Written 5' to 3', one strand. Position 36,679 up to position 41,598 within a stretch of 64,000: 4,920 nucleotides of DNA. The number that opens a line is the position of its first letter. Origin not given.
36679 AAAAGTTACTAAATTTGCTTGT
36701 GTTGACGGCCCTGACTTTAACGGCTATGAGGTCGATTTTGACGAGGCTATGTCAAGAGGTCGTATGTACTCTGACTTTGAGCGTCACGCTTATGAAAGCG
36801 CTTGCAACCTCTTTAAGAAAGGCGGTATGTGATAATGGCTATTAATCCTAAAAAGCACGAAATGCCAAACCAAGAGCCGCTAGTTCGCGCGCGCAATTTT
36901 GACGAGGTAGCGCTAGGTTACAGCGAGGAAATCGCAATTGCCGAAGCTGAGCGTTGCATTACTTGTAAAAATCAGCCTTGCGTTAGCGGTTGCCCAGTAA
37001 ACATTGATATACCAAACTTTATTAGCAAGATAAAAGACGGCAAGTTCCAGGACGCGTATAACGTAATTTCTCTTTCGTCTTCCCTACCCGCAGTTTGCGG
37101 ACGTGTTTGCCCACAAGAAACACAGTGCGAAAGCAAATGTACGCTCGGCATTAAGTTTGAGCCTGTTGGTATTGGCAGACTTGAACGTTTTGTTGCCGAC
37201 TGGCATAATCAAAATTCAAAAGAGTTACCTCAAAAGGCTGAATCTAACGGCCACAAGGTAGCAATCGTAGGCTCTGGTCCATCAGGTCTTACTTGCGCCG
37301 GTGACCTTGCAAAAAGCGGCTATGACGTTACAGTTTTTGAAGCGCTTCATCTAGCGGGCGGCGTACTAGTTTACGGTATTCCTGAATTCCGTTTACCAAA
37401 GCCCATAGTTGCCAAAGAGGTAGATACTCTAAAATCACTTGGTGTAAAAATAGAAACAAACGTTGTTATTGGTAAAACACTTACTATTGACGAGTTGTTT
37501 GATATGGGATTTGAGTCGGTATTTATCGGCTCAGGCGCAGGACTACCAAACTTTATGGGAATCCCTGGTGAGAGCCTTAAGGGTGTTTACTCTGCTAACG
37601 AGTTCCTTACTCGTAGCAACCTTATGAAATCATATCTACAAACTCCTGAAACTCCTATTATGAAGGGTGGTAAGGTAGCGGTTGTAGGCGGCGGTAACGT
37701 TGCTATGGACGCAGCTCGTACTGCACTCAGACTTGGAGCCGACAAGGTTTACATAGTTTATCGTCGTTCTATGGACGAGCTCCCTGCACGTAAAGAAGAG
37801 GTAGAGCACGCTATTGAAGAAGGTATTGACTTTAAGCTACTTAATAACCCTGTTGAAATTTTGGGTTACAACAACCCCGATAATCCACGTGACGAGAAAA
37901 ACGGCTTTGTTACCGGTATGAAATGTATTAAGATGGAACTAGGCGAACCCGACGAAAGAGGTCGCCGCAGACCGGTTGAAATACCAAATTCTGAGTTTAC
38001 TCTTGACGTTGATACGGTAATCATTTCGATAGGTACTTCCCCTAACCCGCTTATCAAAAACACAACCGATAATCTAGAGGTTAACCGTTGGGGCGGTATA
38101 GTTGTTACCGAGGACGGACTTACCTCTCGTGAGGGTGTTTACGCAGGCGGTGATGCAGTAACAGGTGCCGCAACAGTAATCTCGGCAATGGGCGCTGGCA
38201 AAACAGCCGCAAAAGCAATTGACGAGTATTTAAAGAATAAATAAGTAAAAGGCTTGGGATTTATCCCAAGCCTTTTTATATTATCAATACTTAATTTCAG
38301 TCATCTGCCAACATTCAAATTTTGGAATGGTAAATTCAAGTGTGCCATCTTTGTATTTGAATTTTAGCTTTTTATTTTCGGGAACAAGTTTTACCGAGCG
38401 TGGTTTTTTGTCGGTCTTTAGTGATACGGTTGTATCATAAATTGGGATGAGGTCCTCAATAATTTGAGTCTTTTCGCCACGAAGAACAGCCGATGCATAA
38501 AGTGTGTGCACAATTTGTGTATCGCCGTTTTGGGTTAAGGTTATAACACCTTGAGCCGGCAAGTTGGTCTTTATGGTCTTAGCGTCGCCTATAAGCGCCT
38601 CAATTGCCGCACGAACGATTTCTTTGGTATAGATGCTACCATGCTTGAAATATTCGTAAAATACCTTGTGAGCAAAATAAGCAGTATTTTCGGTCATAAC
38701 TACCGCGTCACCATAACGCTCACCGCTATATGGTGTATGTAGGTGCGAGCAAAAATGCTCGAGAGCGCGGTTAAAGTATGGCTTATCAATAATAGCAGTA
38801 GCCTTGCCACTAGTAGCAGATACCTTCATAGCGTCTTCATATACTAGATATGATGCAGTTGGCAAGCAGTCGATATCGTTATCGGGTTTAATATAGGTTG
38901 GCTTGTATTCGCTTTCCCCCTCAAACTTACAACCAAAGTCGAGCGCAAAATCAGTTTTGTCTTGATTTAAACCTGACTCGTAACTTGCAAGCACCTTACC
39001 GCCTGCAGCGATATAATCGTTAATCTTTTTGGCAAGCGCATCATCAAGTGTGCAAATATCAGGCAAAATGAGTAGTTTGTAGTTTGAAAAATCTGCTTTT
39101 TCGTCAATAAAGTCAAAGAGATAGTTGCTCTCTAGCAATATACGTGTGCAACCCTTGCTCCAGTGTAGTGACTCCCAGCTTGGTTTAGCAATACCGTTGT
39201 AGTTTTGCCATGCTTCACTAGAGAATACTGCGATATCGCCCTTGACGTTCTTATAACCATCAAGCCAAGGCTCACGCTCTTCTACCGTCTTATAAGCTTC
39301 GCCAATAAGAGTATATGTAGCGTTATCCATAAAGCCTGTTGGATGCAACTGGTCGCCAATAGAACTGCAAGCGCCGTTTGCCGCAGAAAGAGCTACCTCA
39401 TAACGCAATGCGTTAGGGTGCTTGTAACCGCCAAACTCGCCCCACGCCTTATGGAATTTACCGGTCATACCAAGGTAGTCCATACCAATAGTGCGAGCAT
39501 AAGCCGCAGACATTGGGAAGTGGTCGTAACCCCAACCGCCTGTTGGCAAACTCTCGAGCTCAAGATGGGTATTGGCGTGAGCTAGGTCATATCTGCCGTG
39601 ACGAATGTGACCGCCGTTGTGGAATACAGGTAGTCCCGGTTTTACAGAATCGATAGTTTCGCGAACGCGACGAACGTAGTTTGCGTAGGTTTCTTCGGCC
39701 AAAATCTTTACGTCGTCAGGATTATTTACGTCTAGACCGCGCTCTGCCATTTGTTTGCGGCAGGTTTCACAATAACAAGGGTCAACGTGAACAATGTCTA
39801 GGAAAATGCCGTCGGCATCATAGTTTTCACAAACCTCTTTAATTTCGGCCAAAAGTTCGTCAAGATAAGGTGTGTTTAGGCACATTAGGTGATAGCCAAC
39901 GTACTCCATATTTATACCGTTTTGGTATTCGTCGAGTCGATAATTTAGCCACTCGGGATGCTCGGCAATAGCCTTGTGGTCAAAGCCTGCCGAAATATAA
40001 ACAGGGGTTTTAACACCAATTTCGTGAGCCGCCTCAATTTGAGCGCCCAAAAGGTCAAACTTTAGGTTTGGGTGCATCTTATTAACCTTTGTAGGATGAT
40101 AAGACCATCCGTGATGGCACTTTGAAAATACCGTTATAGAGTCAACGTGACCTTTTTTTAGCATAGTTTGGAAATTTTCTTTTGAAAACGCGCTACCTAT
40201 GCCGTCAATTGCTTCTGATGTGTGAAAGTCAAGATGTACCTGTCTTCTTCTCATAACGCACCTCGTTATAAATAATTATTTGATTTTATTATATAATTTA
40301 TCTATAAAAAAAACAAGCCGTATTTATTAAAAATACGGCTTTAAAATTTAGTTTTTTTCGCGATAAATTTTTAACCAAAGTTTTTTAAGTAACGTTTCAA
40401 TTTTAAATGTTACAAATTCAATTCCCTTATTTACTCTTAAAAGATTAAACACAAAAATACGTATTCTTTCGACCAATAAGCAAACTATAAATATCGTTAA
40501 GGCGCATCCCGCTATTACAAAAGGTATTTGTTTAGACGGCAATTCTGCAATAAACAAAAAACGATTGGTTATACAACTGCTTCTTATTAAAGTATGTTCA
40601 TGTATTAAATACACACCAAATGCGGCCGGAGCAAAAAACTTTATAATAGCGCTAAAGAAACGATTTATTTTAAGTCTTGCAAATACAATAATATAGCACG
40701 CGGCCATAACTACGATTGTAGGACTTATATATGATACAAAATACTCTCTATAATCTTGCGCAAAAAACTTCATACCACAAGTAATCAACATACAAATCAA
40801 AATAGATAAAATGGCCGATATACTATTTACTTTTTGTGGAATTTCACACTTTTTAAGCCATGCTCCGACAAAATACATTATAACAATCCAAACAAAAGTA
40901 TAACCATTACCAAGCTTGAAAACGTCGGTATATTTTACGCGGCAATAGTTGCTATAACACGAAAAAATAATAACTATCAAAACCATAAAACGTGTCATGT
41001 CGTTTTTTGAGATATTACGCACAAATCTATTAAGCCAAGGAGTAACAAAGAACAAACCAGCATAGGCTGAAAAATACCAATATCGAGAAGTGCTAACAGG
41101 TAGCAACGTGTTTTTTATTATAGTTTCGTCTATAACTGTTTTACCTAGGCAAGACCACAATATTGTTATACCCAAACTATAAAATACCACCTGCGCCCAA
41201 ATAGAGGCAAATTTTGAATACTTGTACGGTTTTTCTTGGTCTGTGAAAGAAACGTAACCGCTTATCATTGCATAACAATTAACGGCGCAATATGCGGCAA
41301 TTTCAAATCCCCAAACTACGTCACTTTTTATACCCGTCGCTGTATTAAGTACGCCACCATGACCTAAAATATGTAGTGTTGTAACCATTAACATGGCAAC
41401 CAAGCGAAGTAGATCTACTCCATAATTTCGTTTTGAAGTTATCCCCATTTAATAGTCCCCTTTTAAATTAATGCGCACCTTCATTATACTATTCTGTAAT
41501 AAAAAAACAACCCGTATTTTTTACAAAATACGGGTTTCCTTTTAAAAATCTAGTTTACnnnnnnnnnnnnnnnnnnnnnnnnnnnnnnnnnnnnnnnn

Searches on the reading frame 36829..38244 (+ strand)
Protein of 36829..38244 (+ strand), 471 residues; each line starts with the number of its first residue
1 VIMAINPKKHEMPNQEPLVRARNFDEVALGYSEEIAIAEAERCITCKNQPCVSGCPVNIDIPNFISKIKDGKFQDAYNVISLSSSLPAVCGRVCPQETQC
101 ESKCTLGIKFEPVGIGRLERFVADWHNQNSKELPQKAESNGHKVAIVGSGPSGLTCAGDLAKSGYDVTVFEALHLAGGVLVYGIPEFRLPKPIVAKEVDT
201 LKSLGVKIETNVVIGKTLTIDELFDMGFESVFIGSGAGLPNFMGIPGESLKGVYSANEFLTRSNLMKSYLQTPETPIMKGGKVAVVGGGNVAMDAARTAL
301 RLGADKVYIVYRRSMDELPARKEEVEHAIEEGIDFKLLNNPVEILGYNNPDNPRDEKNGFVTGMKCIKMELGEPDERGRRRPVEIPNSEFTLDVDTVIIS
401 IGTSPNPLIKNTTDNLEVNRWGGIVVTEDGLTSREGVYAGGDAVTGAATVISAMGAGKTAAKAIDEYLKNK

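Call 57: search_protein_families(library=pfam, proteins=[window:36829-38244:+], max_evalue=0.00001)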
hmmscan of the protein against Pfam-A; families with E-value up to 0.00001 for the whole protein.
window:36829-38244:+ (471 aa): 6 families
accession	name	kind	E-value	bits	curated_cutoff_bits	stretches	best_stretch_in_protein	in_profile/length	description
PF14691.11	Fer4_20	-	1.4e-43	147.7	25.8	1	20-129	1-111/113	Dihydroprymidine dehydrogenase domain II, 4Fe-4S cluster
PF07992.20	Pyr_redox_2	-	6.3e-35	121.4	26.1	1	143-457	2-291/291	Pyridine nucleotide-disulphide oxidoreductase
PF00070.33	Pyr_redox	-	6.4e-13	49.5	22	0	282-346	1-68/82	Pyridine nucleotide-disulphide oxidoreductase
PF13738.12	Pyr_redox_3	-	6.2e-10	39.2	30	0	265-316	149-200/305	Pyridine nucleotide-disulphide oxidoreductase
PF13450.12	NAD_binding_8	-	2.2e-07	31.5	21.9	1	146-178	1-33/68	NAD(P)-binding Rossmann-like domain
PF01946.23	Thi4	-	4.2e-06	26.6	26.2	0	143-209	19-85/235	Thi4 family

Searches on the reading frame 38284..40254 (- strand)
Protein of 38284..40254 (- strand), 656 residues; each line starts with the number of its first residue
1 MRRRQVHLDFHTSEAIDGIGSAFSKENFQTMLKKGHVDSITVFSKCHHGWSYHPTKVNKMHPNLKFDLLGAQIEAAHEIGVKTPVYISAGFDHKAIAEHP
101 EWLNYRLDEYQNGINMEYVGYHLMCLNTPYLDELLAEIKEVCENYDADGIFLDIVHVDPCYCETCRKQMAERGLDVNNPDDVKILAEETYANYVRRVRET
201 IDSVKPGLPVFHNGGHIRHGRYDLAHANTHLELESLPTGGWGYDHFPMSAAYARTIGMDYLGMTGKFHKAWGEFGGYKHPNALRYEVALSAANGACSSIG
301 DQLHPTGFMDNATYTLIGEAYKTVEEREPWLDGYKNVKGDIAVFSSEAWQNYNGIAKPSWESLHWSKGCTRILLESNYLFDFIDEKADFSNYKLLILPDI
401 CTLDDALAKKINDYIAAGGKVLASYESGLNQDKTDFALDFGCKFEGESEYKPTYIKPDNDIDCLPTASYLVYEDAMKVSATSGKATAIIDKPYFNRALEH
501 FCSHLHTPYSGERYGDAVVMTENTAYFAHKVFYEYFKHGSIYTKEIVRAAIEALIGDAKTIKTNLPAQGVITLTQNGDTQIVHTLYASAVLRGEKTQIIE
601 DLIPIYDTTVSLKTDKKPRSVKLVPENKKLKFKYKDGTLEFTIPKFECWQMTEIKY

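Call 57: search_protein_families(library=pfam, proteins=[window:38284-40254:-], max_evalue=0.00001)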
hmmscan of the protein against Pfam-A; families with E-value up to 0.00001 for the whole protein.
window:38284-40254:- (656 aa): 2 families
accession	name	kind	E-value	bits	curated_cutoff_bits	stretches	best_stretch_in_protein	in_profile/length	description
PF14871.12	GHL6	-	4.9e-33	114.6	35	1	25-154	2-132/132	Hypothetical glycosyl hydrolase 6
PF08532.16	Glyco_hydro_42M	-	7.5e-12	45.6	25.8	1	343-432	6-98/207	Beta-galactosidase trimerisation domain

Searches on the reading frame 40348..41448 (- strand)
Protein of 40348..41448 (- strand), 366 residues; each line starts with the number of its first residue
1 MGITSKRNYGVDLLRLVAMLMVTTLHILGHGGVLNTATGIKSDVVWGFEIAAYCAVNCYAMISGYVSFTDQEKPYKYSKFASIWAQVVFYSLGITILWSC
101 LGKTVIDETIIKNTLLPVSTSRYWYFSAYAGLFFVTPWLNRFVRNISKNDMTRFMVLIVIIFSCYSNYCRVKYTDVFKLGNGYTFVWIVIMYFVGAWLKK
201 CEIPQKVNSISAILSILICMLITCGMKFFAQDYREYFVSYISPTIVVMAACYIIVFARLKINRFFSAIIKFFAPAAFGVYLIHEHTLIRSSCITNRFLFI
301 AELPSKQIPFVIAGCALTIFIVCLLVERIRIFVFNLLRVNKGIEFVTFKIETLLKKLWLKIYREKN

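Call 57: search_protein_families(library=pfam, proteins=[window:40348-41448:-], max_evalue=0.00001)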
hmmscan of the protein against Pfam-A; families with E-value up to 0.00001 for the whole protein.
window:40348-41448:- (366 aa): 1 family
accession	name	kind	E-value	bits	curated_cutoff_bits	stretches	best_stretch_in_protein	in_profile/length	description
PF01757.29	Acyl_transf_3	-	5.9e-27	95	31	1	8-326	1-325/326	Acyltransferase domain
